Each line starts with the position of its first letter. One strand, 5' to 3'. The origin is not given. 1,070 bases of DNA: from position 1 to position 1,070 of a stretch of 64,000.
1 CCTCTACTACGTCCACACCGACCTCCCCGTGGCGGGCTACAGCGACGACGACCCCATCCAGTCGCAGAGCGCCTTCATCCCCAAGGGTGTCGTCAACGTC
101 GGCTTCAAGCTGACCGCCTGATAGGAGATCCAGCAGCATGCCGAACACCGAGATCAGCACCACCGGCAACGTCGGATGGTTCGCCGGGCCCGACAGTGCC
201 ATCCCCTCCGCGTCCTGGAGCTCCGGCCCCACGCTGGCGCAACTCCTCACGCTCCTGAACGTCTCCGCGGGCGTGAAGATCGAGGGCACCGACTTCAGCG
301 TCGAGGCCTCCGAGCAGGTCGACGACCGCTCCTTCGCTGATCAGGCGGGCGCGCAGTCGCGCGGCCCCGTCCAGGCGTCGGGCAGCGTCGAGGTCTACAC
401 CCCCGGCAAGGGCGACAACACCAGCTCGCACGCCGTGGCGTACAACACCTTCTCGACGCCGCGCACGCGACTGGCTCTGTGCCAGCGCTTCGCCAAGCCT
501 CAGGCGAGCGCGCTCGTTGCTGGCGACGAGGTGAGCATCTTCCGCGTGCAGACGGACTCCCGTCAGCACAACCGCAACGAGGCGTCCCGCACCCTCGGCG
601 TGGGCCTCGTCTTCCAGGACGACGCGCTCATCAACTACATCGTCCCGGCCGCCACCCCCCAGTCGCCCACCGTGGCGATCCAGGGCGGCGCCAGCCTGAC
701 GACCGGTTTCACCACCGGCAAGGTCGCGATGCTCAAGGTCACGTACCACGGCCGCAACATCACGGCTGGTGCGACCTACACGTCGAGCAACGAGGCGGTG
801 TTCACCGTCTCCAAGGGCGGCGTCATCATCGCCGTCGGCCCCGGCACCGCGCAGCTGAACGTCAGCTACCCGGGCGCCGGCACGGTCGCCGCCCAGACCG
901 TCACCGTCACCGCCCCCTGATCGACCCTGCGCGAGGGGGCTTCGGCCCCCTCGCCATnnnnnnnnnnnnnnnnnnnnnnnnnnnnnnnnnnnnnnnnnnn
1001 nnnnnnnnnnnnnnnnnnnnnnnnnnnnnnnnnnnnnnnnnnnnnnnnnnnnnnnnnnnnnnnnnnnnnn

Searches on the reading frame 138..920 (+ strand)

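Call 100: search_protein_families(library=pfam, proteins=[window:138-920:+], max_evalue=0.001)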
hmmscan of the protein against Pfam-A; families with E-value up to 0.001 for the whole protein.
window:138-920:+ (260 aa): 1 family
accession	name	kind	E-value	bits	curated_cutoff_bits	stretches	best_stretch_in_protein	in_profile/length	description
PF25595.1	Phage_TTP_16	-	1.1e-28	100.7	27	1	1-172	1-167/167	Phage tail tube protein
